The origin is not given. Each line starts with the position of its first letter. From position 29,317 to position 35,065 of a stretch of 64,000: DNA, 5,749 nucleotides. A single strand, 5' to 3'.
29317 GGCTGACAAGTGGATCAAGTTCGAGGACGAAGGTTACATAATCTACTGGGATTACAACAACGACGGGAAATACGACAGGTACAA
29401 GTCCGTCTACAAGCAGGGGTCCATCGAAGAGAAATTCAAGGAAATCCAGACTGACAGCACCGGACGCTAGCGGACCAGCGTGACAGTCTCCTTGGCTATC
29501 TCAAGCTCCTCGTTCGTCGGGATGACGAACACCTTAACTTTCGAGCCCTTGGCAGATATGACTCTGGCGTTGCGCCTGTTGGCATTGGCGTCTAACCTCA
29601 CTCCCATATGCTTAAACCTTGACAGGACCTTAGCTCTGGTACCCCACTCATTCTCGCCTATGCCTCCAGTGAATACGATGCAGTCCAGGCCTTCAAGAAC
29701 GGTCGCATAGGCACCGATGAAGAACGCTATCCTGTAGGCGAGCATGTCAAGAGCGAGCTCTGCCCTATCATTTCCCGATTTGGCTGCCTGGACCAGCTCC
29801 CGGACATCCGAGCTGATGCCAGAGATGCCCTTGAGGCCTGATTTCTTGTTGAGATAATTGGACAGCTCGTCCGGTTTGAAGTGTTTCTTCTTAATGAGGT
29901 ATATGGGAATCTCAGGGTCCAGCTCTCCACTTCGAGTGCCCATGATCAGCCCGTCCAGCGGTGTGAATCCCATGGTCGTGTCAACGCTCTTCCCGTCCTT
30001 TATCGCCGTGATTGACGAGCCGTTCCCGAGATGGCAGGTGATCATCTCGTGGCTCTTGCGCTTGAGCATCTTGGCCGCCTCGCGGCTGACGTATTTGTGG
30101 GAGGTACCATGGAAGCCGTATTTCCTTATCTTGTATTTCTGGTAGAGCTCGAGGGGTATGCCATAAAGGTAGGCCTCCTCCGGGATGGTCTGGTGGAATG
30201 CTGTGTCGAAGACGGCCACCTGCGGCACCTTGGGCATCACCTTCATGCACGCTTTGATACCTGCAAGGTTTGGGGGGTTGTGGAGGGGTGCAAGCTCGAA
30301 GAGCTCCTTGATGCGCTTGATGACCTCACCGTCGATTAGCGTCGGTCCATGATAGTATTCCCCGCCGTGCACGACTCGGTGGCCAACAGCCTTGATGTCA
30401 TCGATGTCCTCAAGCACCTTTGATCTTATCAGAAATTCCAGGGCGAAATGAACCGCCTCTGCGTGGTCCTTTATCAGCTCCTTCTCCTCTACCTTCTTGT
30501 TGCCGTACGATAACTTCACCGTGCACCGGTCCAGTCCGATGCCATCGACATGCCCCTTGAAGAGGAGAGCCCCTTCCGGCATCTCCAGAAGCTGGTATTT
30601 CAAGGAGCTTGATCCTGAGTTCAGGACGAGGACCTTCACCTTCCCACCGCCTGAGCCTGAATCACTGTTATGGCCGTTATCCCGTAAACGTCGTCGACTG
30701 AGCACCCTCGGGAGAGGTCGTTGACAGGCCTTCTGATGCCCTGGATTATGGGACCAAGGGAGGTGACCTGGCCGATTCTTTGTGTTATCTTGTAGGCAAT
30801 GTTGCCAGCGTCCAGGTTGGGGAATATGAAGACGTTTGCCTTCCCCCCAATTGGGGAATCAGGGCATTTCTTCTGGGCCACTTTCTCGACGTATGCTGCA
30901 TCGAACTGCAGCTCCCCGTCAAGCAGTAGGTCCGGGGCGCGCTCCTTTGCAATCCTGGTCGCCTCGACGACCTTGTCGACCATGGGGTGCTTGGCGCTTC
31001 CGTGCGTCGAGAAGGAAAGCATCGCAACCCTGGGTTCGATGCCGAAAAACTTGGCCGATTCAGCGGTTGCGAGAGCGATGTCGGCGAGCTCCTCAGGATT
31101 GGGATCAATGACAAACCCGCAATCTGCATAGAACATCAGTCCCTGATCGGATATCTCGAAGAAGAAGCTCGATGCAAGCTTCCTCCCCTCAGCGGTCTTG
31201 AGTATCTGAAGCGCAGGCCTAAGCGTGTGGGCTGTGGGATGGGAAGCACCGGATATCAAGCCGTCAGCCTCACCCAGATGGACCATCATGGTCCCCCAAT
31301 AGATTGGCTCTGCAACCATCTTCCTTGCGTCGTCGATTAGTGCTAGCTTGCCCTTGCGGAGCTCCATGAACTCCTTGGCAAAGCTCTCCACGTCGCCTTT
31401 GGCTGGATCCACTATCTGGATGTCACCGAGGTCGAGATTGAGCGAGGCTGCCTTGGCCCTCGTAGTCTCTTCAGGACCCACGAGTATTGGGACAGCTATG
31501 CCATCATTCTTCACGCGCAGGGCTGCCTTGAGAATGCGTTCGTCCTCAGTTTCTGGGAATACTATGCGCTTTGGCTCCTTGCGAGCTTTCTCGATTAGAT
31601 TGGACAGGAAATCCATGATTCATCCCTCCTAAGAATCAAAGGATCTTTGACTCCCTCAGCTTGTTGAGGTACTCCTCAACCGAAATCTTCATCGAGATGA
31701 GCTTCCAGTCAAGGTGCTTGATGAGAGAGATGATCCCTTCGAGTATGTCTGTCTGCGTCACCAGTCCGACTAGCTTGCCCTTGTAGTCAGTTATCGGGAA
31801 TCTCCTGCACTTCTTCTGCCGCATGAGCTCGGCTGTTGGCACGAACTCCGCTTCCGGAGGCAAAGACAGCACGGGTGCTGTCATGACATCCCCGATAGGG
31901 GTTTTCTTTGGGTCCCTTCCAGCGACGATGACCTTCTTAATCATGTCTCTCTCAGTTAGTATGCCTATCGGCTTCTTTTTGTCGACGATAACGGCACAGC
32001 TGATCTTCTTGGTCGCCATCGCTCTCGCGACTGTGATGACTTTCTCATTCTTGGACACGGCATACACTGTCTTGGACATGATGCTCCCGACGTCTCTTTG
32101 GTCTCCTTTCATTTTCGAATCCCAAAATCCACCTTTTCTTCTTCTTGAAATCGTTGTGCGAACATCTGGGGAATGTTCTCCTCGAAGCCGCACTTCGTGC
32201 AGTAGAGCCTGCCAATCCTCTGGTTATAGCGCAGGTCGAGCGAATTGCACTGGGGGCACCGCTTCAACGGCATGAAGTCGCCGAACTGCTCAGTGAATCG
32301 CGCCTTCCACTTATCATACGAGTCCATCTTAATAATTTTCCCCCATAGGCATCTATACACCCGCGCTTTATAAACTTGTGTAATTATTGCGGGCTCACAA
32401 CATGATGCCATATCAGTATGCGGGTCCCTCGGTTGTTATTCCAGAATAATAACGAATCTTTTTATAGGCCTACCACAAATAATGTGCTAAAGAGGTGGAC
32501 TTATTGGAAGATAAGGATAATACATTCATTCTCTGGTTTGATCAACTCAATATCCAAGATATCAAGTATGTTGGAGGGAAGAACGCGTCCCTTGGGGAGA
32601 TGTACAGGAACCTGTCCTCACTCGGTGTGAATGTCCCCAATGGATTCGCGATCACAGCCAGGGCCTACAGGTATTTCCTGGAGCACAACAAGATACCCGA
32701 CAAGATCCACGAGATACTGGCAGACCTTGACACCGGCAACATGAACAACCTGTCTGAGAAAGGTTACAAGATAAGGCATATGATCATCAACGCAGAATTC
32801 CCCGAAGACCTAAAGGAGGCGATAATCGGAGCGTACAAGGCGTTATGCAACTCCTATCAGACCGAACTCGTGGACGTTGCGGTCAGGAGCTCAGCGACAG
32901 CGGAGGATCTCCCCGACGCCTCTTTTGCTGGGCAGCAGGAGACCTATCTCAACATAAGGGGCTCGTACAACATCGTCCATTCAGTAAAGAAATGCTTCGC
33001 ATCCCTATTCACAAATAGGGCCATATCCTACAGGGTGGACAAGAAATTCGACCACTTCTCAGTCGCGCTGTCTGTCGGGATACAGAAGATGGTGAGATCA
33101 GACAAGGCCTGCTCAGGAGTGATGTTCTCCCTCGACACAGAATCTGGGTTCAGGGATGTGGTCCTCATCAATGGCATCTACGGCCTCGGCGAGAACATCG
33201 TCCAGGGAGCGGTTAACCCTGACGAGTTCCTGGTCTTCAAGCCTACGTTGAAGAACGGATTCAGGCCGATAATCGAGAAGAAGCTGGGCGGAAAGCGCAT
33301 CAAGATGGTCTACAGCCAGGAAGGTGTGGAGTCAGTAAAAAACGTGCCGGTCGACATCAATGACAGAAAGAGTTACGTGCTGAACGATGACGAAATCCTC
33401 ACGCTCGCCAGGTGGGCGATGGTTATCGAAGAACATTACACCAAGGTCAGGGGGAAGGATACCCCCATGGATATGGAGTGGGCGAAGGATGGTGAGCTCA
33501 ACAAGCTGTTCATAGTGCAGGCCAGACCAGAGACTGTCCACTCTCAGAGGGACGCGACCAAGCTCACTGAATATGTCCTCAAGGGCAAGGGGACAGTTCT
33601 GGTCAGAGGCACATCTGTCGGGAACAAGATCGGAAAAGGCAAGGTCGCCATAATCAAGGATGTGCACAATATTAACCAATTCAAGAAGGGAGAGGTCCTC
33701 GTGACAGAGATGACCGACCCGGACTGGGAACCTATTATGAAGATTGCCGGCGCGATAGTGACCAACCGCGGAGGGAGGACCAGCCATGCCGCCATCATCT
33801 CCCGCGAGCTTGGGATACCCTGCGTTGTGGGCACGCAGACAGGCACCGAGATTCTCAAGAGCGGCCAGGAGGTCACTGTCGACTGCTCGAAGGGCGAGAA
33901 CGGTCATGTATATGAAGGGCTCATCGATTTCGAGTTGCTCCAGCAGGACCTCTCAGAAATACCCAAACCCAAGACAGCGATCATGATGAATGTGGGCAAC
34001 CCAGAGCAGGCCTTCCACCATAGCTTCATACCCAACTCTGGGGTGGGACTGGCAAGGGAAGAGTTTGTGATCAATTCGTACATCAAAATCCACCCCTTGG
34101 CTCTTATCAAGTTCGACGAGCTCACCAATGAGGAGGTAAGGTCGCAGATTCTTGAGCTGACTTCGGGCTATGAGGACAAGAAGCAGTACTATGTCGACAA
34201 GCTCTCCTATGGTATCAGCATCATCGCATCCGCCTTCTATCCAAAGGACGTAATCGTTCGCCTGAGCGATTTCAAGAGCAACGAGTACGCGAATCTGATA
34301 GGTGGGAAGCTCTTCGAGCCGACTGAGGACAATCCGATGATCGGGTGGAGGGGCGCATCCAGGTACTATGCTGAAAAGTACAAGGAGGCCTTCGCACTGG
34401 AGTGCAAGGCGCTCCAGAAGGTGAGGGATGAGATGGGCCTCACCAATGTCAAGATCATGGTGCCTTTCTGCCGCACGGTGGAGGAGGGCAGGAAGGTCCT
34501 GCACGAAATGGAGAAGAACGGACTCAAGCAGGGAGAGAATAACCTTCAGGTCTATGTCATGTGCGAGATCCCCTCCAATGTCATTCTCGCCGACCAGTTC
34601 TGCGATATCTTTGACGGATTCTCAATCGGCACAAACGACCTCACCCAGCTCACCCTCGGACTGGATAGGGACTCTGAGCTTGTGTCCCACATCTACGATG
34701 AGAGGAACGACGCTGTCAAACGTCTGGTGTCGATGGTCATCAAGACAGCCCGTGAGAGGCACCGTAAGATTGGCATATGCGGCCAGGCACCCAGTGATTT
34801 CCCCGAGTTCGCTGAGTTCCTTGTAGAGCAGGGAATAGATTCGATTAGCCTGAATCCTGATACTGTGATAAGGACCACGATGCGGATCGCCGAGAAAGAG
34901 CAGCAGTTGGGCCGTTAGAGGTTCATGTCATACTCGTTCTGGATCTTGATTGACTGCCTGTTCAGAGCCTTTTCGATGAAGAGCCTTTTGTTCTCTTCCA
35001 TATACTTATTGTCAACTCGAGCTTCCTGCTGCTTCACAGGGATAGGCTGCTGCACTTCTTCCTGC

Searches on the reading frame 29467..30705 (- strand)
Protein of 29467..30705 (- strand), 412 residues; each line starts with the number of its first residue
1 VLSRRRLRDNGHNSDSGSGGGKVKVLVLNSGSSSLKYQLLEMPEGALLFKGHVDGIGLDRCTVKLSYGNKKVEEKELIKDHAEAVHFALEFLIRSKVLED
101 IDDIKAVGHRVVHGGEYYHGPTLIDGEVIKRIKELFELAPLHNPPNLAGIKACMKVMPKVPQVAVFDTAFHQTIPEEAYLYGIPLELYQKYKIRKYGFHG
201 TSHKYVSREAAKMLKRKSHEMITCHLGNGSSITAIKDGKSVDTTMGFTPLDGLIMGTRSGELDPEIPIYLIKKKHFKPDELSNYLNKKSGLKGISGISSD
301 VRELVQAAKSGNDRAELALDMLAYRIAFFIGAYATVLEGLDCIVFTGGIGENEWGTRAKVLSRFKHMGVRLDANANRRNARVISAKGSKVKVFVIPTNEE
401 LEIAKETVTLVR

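Call 20: search_protein_families(library=ncbifam, proteins=[window:29467-30705:-], max_evalue=0.001)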
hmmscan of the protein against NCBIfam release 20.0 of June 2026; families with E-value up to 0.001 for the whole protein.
window:29467-30705:- (412 aa): 8 families
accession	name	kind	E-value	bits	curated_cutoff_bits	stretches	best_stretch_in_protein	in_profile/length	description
TIGR00016.1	ackA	subfamily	1.1e-149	498.6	293.4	1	23-411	4-404/405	acetate/propionate family kinase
NF009063.0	PRK12397.1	equivalog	1.2e-136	455.6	659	1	23-408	3-390/404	acetate/propionate family kinase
NF005520.0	PRK07157.1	equivalog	2.8e-126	421.9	561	1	22-410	2-397/400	acetate kinase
NF009045.0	PRK12379.1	equivalog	2.1e-120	402.2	580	1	25-410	7-392/402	propionate kinase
NF009099.0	PRK12440.1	equivalog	9.6e-118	393.6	693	1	25-410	6-396/397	acetate/propionate family kinase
NF005462.0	PRK07058.1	equivalog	5.2e-103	345.1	486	1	25-411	6-390/396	acetate/propionate family kinase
NF002834.0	PRK03011.1-5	subfamily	6.7e-27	94.5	222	1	25-353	5-310/357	butyrate kinase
TIGR02707.1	butyr_kinase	equivalog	1.2e-23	83.7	289.1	1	194-353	147-307/351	butyrate kinase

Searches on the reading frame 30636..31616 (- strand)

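Call 20: search_protein_families(library=ncbifam, proteins=[window:30636-31616:-], max_evalue=0.001)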
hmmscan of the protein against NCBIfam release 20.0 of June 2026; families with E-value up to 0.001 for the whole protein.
window:30636-31616:- (326 aa): 10 families
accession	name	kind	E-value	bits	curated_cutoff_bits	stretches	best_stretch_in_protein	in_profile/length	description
NF004167.0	PRK05632.1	equivalog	2.6e-128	429.6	418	1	3-323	385-705/708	phosphate acetyltransferase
NF007233.1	PRK09653.1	subfamily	1.1e-124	416.2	310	1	4-321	2-319/319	phosphotransacetylase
TIGR00651.1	pta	equivalog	5.9e-118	393.8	311.2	1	18-318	1-304/304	phosphate acetyltransferase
NF009501.0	PRK12861.1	subfamily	5.4e-50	170.2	1178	1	14-322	447-761/764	NADP-dependent malic enzyme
NF004472.0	PRK05805.1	subfamily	4.2e-26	91.7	399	2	106-310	81-287/302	phosphate butyryltransferase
TIGR02706.1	P_butyryltrans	equivalog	1.5e-25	90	410.5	2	110-309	81-282/294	phosphate butyryltransferase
NF008852.0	PRK11890.1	subfamily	3.7e-22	78.8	413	2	112-321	92-303/315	phosphate acetyltransferase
NF006045.0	PRK08190.1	subfamily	8e-22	77.7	282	2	110-319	244-455/467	bifunctional enoyl-CoA hydratase/phosphate acetyltransferase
NF005837.0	PRK07742.1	equivalog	1.4e-16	60.7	409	1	29-321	7-297/299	phosphate butyryltransferase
TIGR02709.1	branched_ptb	equivalog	2.1e-09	37.4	475.15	1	155-308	107-259/271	branched-chain phosphotransacylase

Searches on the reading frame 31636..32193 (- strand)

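Call 84: search_protein_families(library=pfam, proteins=[window:31636-32193:-], max_evalue=0.1)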
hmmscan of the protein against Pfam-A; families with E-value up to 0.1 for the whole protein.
window:31636-32193:- (185 aa): 1 family
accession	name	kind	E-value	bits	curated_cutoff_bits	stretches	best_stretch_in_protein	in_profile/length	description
PF00571.33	CBS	-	1.5e-24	86.4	24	2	100-154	1-55/57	CBS domain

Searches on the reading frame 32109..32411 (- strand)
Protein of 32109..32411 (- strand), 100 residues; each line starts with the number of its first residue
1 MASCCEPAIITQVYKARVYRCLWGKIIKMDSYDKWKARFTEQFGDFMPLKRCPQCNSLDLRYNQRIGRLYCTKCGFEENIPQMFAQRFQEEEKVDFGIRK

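Call 84: search_protein_families(library=pfam, proteins=[window:32109-32411:-], max_evalue=0.1)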
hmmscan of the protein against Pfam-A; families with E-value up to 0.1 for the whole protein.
window:32109-32411:- (100 aa): 7 families
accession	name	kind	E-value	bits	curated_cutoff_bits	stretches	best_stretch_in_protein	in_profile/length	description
PF11781.13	Zn_ribbon_RRN7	-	0.00085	19.4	27.1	1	50-78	5-31/32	Zinc-finger of RNA-polymerase I-specific TFIIB, Rrn7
PF08271.17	Zn_Ribbon_TF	-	0.0022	17.9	29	1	51-75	2-26/43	TFIIB zinc-binding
PF22191.2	IBR_1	-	0.012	15.9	27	1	50-77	4-30/47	IBR domain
PF18551.6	TackOD1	-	0.034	14.2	32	1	50-79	89-118/188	Thaumarchaeal output domain 1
PF14768.12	RPA_interact_C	-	0.036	15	25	1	52-89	2-37/80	Replication protein A interacting C-terminal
PF08063.17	Zn_ribbon_PADR1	-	0.041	14.1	25.1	1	49-72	2-23/42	PADR1 domain, zinc ribbon fold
PF07282.18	Cas12f1-like_TNB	-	0.058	14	26.3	1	50-79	29-51/60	Cas12f1-like, TNB domain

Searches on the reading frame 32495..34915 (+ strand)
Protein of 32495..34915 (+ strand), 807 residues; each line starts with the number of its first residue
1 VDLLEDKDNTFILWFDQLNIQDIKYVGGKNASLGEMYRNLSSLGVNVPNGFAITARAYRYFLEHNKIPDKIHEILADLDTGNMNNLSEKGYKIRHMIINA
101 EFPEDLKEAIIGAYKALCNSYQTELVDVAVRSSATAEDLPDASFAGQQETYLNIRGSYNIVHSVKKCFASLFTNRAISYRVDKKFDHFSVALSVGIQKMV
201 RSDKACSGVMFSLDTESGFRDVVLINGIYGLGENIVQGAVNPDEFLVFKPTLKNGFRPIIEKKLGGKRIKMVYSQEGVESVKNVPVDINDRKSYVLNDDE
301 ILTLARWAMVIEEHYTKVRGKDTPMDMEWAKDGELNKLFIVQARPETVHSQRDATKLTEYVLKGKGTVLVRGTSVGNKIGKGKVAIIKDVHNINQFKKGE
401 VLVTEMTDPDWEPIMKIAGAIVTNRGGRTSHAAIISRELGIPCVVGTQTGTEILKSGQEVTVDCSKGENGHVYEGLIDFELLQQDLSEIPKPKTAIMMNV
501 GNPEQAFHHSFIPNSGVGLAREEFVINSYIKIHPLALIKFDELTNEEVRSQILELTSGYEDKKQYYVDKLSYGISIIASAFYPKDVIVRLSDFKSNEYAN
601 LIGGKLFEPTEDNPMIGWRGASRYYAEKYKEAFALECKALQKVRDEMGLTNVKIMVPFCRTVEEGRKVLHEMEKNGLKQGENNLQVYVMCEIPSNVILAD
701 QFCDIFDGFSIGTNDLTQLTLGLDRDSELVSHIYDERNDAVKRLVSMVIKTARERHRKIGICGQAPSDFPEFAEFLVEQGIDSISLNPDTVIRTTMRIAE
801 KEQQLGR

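Call 5: search_protein_families(library=pfam, proteins=[window:32495-34915:+], max_evalue=1)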
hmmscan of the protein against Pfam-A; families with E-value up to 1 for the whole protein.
window:32495-34915:+ (807 aa): 3 families
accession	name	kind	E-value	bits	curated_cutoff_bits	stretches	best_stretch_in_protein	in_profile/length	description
PF01326.24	PPDK_N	-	2.7e-124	415.2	27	1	24-358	2-321/328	Pyruvate phosphate dikinase, AMP/ATP-binding domain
PF02896.24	PEP-utilizers_C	-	1.4e-63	215.2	22.8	1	492-801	18-291/293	PEP-utilising enzyme, PEP-binding domain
PF00391.29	PEP-utilizers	-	4e-28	97.3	23.1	1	396-467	1-72/72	PEP-utilising enzyme, mobile domain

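Call 20: search_protein_families(library=ncbifam, proteins=[window:32495-34915:+], max_evalue=0.001)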
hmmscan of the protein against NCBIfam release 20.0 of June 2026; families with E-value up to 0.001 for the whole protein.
window:32495-34915:+ (807 aa): 27 families (the best 25 are shown)
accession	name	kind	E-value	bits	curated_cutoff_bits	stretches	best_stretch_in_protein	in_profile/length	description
NF005057.0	PRK06464.1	equivalog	0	1236.1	598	1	8-805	3-792/798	phosphoenolpyruvate synthase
TIGR01418.1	PEP_synth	equivalog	0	1210.7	739.75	1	12-803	2-784/784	pyruvate, water dikinase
NF004878.0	PRK06241.1-3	subfamily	1e-101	341.5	945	2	9-347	2-312/891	phosphoenolpyruvate synthase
NF004877.0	PRK06241.1-2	subfamily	1.4e-90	304.8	866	2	9-347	2-313/869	phosphoenolpyruvate synthase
NF041857.1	RIF_Ptrans_rph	equivalog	1.3e-86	291.7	999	2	11-347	2-311/864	rifamycin-inactivating phosphotransferase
NF004879.0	PRK06241.1-4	equivalog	2e-83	281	976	2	9-347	2-313/868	phosphoenolpyruvate synthase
NF052631.1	prodigiosin_PigC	equivalog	2.7e-76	257.2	1300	2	22-354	12-305/883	prodigiosin ligase PigC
NF004881.0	PRK06241.2-2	equivalog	3.6e-74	250.6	883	2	20-354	13-318/898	phosphoenolpyruvate synthase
NF052632.1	undecylprod_RedH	equivalog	2.8e-72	244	1350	2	16-366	7-313/880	undecylprodigiosin ligase RedH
NF000283.1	RPH_KJ151292.1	equivalog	2.5e-63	214.6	1700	2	21-348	15-315/865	rifamycin-inactivating phosphotransferase Rph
NF004880.0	PRK06241.2-1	equivalog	3.1e-61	207.3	972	2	16-242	8-218/837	phosphoenolpyruvate synthase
NF004883.0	PRK06241.2-4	equivalog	1.6e-58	198.7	1063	2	25-350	31-331/928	phosphoenolpyruvate synthase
TIGR01417.1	PTS_I_fam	equivalog_domain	1.8e-44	152.1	341.7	2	585-801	327-539/565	phosphoenolpyruvate--protein phosphotransferase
TIGR01828.1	pyru_phos_dikin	equivalog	8.1e-40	136.6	843.45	2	388-788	407-850/865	pyruvate, phosphate dikinase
NF004882.0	PRK06241.2-3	equivalog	1.4e-35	122.7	850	2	370-469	718-816/827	phosphoenolpyruvate synthase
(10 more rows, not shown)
